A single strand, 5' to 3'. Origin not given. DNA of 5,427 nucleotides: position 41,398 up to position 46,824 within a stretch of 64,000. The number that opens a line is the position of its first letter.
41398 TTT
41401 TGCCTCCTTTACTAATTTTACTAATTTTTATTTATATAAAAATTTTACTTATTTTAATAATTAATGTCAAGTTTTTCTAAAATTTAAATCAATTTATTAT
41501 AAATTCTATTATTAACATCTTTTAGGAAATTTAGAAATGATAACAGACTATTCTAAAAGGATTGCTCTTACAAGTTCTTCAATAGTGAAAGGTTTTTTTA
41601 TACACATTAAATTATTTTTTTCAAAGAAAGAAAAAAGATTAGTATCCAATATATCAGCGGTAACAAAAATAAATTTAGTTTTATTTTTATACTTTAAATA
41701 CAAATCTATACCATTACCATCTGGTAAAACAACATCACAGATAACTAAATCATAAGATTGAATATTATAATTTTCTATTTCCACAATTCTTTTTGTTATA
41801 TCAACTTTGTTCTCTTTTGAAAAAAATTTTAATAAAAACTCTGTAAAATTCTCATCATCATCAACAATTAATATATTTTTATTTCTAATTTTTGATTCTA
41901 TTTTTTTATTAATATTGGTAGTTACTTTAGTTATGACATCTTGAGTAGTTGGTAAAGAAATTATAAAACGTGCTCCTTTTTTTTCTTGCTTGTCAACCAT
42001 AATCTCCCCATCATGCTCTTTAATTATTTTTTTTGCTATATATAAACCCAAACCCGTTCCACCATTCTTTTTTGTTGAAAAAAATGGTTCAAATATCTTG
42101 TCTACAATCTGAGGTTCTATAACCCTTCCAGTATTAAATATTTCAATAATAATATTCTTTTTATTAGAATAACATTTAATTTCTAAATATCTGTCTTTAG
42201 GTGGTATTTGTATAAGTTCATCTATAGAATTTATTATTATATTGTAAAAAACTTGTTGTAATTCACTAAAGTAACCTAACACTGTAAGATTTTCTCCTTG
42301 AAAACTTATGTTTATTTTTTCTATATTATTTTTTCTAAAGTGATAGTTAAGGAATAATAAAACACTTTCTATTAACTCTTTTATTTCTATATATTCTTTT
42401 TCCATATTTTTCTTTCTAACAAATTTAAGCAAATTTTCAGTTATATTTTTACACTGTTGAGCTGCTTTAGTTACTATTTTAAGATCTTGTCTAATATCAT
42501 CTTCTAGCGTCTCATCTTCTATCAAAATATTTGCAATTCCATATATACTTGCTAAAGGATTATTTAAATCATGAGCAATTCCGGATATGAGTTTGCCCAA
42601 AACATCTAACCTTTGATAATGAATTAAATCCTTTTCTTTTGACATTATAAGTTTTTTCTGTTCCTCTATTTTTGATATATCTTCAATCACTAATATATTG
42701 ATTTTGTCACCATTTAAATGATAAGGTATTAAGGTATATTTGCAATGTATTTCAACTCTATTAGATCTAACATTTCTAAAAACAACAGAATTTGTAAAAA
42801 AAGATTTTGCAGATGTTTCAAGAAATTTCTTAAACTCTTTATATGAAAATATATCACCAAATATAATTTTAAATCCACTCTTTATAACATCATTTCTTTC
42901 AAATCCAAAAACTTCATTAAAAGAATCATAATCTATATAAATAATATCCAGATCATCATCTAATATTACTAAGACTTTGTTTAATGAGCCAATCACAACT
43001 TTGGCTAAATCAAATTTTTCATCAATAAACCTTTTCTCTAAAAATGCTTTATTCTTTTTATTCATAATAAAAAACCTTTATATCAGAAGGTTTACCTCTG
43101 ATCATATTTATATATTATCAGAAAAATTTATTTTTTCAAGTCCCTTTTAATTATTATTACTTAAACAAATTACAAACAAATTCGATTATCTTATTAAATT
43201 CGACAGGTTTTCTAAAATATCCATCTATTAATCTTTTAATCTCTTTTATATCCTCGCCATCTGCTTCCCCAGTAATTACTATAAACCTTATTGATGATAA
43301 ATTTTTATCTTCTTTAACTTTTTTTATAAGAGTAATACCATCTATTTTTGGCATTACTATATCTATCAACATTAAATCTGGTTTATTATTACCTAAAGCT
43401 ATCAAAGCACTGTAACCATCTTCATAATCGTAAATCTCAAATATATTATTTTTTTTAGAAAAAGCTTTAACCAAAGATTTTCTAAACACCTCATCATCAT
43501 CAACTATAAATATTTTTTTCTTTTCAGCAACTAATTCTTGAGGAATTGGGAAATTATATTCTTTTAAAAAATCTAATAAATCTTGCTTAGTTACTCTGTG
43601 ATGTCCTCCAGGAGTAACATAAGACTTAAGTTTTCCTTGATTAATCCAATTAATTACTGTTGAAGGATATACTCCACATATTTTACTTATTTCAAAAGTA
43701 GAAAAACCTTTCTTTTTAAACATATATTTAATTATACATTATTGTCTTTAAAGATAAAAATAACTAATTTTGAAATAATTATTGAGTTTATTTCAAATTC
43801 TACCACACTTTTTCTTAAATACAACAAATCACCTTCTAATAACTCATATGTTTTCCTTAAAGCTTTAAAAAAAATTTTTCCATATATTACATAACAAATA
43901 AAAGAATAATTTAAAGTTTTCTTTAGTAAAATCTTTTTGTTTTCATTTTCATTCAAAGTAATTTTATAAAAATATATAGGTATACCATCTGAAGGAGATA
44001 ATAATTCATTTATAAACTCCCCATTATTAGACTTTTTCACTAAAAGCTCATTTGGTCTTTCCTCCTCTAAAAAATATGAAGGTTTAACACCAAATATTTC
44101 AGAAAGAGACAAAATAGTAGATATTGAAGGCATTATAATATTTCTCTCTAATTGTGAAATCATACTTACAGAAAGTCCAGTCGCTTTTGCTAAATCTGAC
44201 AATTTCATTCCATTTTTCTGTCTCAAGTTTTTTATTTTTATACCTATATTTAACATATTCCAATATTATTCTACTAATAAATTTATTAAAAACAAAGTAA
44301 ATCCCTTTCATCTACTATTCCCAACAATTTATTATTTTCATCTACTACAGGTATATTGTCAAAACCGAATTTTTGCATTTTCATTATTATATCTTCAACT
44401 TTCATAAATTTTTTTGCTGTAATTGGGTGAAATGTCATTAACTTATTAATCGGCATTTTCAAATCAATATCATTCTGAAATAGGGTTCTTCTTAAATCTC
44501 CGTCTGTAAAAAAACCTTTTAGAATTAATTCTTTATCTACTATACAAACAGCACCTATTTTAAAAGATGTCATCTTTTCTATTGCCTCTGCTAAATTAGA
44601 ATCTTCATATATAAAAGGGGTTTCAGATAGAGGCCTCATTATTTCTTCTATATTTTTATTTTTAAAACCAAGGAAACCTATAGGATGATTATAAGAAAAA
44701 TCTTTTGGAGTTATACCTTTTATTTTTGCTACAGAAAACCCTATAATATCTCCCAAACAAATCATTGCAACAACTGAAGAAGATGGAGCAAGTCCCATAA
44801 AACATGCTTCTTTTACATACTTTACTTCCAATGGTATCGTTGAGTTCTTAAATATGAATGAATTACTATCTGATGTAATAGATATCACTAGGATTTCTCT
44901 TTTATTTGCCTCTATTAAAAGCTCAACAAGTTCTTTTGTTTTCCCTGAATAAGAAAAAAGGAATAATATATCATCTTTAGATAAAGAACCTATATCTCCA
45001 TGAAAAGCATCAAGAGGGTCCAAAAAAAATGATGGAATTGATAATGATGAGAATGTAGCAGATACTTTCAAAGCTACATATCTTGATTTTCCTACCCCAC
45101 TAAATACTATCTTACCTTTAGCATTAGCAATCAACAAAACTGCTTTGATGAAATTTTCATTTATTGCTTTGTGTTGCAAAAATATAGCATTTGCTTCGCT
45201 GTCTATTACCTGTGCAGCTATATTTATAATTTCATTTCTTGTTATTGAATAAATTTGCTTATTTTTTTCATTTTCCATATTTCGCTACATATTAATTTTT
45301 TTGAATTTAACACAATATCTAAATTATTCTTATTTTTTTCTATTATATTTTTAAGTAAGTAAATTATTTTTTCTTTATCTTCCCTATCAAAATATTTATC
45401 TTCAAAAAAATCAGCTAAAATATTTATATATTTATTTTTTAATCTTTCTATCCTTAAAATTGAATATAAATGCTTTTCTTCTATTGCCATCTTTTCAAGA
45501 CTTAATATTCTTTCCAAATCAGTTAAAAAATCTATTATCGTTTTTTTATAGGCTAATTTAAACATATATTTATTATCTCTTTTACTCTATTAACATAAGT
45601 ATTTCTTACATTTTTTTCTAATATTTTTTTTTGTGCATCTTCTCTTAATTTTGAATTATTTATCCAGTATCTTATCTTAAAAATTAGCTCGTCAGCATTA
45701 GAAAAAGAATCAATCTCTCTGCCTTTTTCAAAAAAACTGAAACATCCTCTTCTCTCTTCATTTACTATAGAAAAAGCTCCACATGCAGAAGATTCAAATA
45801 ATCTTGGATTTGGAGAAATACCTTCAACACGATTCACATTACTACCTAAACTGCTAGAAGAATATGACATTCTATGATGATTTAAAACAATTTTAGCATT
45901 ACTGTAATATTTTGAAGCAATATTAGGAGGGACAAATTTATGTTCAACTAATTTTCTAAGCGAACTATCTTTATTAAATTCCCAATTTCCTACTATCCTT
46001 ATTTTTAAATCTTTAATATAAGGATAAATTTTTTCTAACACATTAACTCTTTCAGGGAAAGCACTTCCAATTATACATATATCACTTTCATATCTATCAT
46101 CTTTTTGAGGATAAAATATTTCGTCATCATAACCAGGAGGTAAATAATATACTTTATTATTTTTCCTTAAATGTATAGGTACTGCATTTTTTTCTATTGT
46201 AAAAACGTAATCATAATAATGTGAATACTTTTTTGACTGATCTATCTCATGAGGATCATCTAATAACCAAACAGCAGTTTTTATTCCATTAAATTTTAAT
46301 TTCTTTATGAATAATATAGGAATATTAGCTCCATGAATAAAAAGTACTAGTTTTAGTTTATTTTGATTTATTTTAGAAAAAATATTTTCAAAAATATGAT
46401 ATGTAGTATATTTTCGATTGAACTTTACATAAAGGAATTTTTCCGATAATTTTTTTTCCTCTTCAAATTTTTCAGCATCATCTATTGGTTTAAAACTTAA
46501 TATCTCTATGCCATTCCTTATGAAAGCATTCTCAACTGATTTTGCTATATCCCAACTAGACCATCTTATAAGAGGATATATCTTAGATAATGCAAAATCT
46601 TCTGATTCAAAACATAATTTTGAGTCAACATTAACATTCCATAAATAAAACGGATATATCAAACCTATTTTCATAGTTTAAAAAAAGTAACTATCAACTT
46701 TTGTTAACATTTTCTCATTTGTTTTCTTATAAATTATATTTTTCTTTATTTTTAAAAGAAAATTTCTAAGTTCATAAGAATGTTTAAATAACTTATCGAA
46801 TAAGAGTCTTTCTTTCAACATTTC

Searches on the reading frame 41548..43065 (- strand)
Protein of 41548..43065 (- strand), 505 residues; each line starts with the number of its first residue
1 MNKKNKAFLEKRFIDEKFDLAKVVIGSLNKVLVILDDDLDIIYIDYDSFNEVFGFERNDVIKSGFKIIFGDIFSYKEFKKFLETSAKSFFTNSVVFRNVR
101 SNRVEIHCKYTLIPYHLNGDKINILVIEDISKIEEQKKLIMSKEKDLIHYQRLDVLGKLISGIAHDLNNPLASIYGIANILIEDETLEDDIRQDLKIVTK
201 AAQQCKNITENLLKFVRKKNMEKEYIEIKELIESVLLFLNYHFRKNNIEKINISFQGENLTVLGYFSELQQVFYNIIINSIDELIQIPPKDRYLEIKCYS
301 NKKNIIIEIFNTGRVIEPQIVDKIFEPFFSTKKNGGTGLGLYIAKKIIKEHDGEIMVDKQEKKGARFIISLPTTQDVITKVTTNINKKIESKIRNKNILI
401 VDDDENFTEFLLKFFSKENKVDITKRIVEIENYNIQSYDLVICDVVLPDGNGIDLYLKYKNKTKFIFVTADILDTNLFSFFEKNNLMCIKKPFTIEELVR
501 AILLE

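Call 46: search_protein_families(library=pfam, proteins=[window:41548-43065:-], max_evalue=0.01)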
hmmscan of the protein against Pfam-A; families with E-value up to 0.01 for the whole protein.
window:41548-43065:- (505 aa): 5 families
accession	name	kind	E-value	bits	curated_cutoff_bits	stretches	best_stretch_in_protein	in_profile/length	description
PF02518.31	HATPase_c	-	4.4e-21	75.8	26.4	1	268-374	5-110/111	Histidine kinase-, DNA gyrase B-, and HSP90-like ATPase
PF00512.31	HisKA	-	3.1e-13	50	26.9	1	157-218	3-63/66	His Kinase A (phospho-acceptor) domain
PF00072.30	Response_reg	-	1.1e-10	42.1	30.2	1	398-502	1-110/111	Response regulator receiver domain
PF14501.12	HATPase_c_5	-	2e-08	34.5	22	1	268-363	5-94/102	GHKL domain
PF13426.13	PAS_9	-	1.2e-06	29.2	27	1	33-131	5-102/103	PAS domain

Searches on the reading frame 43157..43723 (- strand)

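Call 46: search_protein_families(library=pfam, proteins=[window:43157-43723:-], max_evalue=0.01)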
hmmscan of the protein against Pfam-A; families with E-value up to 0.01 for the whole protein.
window:43157-43723:- (188 aa): 3 families
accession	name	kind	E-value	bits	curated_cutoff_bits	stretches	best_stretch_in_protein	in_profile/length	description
PF00072.30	Response_reg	-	9.8e-20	71.2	30.2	1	71-182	1-109/111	Response regulator receiver domain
PF12728.13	HTH_17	-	2.1e-09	38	27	1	8-55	3-49/51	Helix-turn-helix domain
PF00376.29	MerR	-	0.00083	19.6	28.2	1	11-43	4-36/38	MerR family regulatory protein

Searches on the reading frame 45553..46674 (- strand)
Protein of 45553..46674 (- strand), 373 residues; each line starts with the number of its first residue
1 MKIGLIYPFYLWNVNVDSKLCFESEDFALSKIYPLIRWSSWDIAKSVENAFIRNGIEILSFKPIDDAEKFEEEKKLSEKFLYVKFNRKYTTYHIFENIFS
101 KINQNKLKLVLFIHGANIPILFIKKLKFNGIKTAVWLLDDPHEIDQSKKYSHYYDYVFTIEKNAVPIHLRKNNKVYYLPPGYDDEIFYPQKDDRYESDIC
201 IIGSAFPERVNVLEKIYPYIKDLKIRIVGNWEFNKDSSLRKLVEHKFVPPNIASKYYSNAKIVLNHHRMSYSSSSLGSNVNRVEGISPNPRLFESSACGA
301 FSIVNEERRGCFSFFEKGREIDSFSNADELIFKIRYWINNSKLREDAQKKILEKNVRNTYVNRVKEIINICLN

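Call 52: search_protein_families(library=ncbifam, proteins=[window:45553-46674:-], max_evalue=0.001)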
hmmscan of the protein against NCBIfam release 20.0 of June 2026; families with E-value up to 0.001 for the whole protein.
window:45553-46674:- (373 aa): 1 family
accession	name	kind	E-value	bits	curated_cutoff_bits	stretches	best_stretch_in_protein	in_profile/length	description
NF053598.1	WaaS_CpsH_GTase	subfamily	9e-07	28.9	60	1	74-265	41-236/318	WaaS/CpsH family glycosyltransferase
